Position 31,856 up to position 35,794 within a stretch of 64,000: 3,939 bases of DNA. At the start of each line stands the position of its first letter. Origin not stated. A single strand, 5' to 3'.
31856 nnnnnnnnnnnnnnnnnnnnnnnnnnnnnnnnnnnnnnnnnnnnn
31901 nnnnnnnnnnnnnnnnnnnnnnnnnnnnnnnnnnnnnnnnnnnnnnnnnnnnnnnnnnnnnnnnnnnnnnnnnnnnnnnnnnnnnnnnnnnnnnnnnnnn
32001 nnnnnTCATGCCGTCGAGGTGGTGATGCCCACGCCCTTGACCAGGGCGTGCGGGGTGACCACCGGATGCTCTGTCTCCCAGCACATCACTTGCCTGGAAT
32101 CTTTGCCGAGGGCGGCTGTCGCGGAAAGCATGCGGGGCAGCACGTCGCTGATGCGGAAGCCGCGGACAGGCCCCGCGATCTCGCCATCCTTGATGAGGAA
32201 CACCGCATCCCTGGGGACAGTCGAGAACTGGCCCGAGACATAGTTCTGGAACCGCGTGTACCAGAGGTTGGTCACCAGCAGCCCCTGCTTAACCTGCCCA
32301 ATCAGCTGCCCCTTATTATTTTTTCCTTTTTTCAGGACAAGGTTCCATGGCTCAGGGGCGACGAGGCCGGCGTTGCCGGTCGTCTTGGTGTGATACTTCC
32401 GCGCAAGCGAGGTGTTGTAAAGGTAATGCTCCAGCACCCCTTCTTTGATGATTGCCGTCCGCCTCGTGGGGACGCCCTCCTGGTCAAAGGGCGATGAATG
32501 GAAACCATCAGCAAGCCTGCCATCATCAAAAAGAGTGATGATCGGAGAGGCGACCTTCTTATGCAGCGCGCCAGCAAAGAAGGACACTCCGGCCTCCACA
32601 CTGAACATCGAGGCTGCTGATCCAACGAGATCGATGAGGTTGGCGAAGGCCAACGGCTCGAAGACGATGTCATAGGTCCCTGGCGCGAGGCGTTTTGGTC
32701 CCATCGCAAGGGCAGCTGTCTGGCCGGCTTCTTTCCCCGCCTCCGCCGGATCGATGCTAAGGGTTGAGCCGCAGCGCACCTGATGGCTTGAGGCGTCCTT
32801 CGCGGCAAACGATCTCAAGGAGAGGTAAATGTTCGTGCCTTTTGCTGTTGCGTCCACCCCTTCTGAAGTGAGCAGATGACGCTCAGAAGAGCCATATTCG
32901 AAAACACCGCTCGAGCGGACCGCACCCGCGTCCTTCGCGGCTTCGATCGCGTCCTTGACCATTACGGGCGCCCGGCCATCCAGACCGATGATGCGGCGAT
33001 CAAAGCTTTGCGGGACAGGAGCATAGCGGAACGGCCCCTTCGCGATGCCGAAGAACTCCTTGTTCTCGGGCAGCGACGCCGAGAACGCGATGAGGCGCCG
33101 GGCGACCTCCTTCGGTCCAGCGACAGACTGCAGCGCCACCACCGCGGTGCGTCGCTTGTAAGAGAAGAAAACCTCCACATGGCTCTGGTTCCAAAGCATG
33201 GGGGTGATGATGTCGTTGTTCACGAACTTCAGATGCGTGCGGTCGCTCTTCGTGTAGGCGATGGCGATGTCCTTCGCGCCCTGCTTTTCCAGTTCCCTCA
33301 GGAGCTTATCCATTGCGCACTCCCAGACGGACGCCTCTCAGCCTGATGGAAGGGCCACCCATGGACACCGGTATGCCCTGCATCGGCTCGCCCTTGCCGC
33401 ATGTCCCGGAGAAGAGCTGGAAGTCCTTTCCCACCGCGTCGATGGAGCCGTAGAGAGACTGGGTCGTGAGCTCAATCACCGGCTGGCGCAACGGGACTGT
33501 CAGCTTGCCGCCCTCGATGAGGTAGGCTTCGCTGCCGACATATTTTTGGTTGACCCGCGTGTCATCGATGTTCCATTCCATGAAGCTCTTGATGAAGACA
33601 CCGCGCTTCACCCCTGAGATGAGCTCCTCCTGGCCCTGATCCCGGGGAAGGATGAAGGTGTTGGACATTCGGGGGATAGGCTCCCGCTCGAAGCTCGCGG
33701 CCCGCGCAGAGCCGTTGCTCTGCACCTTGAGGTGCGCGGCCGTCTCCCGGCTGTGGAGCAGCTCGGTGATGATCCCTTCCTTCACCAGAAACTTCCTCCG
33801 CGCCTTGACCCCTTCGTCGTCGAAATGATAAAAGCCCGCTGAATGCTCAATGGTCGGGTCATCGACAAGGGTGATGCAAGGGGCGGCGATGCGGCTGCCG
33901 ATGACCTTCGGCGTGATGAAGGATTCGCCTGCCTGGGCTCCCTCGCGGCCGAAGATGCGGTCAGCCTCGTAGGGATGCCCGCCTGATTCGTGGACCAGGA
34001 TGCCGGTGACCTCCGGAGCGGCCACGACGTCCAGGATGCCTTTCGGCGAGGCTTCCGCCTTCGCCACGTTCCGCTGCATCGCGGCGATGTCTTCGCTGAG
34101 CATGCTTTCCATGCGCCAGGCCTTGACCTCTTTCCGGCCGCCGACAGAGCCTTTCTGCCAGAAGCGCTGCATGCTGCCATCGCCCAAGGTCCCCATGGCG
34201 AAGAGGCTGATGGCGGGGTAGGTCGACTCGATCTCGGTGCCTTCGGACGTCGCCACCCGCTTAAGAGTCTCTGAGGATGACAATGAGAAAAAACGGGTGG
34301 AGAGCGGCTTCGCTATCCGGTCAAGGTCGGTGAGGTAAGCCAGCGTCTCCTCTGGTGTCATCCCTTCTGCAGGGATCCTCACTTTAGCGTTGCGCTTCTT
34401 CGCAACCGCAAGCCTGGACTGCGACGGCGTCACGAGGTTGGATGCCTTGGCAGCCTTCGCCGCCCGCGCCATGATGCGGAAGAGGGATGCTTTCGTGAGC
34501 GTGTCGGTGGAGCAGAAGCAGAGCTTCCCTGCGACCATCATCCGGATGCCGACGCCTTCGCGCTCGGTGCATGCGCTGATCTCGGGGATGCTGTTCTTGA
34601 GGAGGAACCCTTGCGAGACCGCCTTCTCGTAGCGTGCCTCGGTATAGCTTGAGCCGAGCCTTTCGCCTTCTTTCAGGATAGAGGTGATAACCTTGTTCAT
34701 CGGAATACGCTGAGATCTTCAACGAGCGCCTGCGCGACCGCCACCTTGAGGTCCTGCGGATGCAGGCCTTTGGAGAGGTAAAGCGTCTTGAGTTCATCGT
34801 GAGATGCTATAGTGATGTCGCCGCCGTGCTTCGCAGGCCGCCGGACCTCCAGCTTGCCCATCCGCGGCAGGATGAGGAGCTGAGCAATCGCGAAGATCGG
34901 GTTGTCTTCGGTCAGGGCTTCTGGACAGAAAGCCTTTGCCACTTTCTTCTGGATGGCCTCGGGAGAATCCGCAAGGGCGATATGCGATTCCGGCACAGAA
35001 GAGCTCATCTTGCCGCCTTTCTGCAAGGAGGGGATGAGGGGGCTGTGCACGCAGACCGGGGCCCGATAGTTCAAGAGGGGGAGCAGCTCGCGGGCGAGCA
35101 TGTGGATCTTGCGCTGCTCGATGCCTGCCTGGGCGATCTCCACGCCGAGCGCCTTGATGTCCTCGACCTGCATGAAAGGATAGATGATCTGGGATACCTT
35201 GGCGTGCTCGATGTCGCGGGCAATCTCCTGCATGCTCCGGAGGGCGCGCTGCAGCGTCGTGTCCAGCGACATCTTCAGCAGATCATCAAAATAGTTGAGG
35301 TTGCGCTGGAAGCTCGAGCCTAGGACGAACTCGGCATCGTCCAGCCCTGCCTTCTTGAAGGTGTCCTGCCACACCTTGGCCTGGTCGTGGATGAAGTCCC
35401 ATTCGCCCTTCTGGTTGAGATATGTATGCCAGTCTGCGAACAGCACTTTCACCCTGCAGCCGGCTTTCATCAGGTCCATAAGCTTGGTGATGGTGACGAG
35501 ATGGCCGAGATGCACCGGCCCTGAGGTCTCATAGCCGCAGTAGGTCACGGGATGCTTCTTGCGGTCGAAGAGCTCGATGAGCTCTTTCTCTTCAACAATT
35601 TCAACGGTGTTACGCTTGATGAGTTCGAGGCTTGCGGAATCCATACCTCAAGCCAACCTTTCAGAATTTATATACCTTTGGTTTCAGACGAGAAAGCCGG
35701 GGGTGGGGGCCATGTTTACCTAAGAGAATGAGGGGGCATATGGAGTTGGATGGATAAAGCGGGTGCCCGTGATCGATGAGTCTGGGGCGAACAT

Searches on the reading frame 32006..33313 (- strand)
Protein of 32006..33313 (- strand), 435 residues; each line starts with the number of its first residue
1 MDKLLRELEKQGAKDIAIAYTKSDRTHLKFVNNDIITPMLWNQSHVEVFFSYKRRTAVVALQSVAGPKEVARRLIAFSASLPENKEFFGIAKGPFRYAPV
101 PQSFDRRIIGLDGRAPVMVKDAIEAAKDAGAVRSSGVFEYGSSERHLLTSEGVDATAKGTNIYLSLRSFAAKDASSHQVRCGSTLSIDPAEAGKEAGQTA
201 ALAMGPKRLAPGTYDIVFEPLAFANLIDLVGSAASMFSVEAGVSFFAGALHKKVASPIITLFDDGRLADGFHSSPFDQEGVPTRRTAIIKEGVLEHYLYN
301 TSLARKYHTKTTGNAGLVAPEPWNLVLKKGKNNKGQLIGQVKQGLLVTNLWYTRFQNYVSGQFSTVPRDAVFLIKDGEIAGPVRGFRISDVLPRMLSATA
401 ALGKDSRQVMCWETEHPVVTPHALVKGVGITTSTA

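Call 53: search_protein_families(library=pfam, proteins=[window:32006-33313:-], max_evalue=0.0001)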
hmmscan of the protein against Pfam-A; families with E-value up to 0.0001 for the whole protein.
window:32006-33313:- (435 aa): 2 families
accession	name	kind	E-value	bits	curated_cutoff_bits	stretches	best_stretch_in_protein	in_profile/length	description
PF19289.4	PmbA_TldD_3rd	-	3.4e-62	209.9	22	1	211-431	1-219/220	PmbA/TldA metallopeptidase C-terminal domain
PF19290.4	PmbA_TldD_2nd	-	1.5e-06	29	20.9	1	119-200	15-105/109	PmbA/TldA metallopeptidase central domain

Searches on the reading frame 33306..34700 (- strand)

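Call 53: search_protein_families(library=pfam, proteins=[window:33306-34700:-], max_evalue=0.0001)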
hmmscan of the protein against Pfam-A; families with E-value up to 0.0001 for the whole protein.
window:33306-34700:- (464 aa): 3 families
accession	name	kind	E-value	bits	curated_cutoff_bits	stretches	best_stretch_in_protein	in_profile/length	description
PF19289.4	PmbA_TldD_3rd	-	8.9e-52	175.9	22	1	223-459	4-218/220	PmbA/TldA metallopeptidase C-terminal domain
PF19290.4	PmbA_TldD_2nd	-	1.1e-06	29.5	20.9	1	110-192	2-86/109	PmbA/TldA metallopeptidase central domain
PF01523.21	PmbA_TldD_1st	-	1.4e-06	28.8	20.9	1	21-84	2-65/65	PmbA/TldA metallopeptidase domain 1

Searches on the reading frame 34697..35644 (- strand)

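Call 53: search_protein_families(library=pfam, proteins=[window:34697-35644:-], max_evalue=0.0001)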
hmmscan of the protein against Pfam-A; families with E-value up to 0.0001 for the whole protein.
window:34697-35644:- (315 aa): 1 family
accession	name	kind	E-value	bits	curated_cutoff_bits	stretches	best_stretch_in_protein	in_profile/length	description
PF00579.31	tRNA-synt_1b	-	1.6e-39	136.4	21.1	1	30-309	4-289/292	tRNA synthetases class I (W and Y)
